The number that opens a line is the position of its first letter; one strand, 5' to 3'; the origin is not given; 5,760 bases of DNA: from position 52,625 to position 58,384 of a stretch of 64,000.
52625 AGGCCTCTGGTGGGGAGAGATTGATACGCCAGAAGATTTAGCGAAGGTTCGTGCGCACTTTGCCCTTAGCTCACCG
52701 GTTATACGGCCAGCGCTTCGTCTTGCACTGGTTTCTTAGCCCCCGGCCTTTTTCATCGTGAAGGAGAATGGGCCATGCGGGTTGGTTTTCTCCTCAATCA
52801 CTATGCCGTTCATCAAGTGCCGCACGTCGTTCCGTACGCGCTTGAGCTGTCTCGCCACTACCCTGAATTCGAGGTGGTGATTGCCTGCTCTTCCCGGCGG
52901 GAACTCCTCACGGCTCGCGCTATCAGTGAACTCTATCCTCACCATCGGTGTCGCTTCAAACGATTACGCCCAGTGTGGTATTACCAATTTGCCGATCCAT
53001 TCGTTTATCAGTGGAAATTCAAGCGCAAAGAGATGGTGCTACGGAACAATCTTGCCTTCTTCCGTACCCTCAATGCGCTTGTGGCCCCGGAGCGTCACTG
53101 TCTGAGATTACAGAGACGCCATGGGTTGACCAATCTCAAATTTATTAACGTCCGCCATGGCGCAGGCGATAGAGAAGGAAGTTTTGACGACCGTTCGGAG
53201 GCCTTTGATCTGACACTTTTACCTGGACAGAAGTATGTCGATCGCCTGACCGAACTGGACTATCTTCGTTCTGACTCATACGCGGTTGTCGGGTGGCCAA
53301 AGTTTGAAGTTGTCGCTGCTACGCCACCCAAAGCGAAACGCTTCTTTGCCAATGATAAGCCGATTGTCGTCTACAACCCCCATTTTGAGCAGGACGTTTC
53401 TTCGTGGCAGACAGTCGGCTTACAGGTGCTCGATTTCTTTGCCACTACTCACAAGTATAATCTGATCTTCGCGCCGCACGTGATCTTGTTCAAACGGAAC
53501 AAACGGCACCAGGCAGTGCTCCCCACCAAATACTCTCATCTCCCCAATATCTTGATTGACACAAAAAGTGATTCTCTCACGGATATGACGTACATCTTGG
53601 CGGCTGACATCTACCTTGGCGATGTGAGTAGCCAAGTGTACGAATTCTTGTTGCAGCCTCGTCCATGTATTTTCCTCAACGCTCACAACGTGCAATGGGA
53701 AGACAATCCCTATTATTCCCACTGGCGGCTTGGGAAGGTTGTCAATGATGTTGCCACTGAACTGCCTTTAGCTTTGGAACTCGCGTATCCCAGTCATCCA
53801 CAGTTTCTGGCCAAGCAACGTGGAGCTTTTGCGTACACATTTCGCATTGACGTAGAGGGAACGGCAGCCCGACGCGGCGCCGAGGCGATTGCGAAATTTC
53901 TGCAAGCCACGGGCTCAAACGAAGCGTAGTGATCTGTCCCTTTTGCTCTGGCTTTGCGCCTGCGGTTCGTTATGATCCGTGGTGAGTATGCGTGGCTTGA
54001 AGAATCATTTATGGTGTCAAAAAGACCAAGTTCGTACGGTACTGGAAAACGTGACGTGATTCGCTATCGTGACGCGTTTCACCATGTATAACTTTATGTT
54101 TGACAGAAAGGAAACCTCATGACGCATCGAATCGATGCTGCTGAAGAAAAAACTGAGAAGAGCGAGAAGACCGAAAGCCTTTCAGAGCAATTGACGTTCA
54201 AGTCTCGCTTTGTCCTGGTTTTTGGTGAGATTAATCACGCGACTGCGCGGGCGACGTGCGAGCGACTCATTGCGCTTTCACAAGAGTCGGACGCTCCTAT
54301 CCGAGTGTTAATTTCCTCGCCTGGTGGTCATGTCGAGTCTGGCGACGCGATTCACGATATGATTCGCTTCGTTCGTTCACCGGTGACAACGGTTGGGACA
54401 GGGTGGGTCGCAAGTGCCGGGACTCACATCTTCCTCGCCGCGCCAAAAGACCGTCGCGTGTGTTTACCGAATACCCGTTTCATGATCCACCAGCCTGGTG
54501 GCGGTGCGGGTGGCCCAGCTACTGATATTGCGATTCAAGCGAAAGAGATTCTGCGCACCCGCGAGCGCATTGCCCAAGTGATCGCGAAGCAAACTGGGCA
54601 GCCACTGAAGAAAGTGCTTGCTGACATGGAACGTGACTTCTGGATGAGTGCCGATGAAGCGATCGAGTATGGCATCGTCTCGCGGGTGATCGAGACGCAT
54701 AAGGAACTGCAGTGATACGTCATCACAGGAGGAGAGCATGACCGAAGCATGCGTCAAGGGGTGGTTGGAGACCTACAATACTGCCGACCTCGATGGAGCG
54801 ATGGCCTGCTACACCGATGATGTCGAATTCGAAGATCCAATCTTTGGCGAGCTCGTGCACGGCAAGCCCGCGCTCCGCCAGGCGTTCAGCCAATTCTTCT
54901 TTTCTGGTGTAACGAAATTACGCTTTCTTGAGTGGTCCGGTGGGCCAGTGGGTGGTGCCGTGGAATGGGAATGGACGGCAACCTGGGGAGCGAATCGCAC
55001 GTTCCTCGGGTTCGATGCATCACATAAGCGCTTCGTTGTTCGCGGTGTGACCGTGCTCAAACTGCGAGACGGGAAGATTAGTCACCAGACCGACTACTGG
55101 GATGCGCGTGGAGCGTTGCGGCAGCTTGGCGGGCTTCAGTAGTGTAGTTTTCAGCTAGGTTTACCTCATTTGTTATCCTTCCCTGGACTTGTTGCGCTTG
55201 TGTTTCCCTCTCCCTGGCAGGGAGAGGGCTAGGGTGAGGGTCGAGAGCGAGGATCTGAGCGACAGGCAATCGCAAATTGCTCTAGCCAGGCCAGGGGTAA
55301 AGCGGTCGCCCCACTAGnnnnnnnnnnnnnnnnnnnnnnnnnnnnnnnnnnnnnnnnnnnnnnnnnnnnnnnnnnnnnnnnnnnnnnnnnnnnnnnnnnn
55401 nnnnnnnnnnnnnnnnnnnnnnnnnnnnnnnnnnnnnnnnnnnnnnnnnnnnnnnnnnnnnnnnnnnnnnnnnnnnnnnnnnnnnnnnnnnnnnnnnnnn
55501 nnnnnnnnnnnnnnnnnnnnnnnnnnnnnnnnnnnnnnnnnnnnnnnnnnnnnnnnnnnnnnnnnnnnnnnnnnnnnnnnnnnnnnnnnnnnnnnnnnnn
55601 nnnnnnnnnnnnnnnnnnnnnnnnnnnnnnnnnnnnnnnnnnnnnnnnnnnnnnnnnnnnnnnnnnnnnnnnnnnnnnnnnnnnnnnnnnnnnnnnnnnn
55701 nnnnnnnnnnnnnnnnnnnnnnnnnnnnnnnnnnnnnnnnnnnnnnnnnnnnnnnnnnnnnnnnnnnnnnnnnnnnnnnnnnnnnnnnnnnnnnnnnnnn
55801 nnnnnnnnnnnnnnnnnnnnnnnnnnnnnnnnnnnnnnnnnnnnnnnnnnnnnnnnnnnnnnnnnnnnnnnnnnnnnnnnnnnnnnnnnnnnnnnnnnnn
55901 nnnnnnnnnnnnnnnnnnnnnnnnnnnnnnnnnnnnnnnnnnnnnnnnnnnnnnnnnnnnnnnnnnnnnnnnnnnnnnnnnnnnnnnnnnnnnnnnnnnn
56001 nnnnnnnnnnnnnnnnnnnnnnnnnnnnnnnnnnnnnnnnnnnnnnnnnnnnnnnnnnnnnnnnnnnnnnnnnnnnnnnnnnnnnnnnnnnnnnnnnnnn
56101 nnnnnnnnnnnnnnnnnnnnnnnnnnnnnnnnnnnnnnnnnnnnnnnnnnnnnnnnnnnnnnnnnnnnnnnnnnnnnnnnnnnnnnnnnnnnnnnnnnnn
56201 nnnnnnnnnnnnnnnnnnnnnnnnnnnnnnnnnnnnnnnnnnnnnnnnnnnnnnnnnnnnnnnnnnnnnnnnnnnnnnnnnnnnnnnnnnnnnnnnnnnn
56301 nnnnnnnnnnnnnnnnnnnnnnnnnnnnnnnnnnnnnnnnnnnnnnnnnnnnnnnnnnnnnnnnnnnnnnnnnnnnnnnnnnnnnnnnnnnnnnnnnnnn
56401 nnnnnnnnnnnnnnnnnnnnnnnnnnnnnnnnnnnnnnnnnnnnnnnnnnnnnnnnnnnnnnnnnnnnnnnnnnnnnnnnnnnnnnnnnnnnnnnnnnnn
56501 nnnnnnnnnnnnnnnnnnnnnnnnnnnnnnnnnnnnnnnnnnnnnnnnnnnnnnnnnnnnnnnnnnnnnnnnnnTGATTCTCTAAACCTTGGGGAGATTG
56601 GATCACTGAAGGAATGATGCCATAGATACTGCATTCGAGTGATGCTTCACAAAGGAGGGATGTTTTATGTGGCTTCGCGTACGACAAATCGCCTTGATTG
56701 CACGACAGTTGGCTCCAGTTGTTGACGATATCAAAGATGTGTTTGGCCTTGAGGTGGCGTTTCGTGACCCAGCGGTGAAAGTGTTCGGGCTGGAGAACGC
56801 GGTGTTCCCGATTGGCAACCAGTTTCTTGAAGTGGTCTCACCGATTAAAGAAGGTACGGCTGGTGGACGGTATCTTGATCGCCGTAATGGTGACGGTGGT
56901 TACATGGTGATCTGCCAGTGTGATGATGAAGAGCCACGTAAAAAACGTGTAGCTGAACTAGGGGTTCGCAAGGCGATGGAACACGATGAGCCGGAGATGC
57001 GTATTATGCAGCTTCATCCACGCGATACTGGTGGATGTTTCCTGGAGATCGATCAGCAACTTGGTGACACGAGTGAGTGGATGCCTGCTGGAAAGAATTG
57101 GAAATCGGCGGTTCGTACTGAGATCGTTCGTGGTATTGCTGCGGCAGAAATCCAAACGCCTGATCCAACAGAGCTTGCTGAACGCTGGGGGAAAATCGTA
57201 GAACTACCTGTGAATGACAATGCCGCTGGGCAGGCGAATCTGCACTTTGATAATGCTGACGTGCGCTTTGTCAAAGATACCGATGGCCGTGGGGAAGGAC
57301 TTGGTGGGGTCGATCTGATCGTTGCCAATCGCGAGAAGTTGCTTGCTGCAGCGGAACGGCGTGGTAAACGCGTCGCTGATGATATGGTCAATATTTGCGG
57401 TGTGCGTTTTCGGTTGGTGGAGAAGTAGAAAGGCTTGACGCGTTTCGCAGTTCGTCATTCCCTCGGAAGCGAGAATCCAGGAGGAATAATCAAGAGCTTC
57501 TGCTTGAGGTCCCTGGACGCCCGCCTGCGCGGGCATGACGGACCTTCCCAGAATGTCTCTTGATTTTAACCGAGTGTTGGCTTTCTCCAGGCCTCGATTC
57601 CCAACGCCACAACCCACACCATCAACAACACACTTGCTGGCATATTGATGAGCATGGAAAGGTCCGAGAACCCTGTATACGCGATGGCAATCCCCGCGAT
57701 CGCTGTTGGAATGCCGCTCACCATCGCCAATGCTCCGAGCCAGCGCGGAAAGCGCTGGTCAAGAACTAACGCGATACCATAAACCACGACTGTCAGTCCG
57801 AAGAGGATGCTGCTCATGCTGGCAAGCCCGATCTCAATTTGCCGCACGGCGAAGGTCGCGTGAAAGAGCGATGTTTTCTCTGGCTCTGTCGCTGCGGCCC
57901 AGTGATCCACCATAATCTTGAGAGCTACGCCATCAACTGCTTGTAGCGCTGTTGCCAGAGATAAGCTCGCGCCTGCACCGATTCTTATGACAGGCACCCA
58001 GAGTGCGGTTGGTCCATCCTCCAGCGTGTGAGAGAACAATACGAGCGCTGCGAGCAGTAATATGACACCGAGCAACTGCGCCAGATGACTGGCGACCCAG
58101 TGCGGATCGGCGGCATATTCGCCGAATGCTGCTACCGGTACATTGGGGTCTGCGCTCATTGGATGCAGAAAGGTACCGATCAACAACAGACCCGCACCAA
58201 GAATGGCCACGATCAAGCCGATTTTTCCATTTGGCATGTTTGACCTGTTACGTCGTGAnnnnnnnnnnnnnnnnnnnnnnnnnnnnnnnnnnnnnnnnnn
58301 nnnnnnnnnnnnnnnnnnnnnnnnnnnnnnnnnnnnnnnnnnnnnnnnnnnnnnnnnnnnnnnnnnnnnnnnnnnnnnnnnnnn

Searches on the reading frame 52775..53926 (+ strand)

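Call 45: search_protein_families(library=pfam, proteins=[window:52775-53926:+], max_evalue=0.001)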
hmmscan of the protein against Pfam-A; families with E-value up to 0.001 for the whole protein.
window:52775-53926:+ (384 aa): 1 family
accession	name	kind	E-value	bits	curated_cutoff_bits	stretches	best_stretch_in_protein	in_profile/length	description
PF04464.20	Glyphos_transf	-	0.0008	18.9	22.1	1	108-304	97-295/367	CDP-Glycerol:Poly(glycerophosphate) glycerophosphotransferase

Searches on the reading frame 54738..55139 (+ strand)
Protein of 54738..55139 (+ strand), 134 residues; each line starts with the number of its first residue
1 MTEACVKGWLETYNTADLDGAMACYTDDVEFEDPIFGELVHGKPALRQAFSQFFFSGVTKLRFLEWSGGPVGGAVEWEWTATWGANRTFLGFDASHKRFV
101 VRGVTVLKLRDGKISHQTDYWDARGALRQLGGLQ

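Call 44: search_protein_families(library=pfam, proteins=[window:54738-55139:+], max_evalue=0.001)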
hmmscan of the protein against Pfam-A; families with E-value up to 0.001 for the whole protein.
window:54738-55139:+ (134 aa): 3 families
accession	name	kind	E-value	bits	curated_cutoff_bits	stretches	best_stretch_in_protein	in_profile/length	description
PF12680.13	SnoaL_2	-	3e-18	66.7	27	1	6-116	1-101/102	SnoaL-like domain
PF07366.18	SnoaL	-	6.8e-13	49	28.4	1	5-130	3-126/126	SnoaL-like polyketide cyclase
PF13474.12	SnoaL_3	-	0.00064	20.5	22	0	3-63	2-61/121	SnoaL-like domain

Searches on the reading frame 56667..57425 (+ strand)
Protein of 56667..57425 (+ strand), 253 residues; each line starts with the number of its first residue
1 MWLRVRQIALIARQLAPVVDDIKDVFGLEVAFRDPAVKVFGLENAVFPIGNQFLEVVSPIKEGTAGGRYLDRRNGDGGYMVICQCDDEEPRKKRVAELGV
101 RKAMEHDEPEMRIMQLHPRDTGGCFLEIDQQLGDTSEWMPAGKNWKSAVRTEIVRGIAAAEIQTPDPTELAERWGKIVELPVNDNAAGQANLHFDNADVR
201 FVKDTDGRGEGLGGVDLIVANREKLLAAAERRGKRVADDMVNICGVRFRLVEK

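Call 45: search_protein_families(library=pfam, proteins=[window:56667-57425:+], max_evalue=0.001)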
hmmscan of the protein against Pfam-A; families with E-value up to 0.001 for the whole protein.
window:56667-57425:+ (253 aa): 1 family
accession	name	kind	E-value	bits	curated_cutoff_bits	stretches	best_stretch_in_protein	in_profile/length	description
PF13468.12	Glyoxalase_3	-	7e-08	33.2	25.1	1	9-176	5-174/176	Glyoxalase-like domain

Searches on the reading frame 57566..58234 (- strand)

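Call 45: search_protein_families(library=pfam, proteins=[window:57566-58234:-], max_evalue=0.001)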
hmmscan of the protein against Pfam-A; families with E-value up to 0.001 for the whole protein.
window:57566-58234:- (222 aa): 1 family
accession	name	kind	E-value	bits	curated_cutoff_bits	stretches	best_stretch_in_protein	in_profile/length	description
PF14329.11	DUF4386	-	3.4e-05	24.3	27.6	1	7-210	9-208/210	Domain of unknown function (DUF4386)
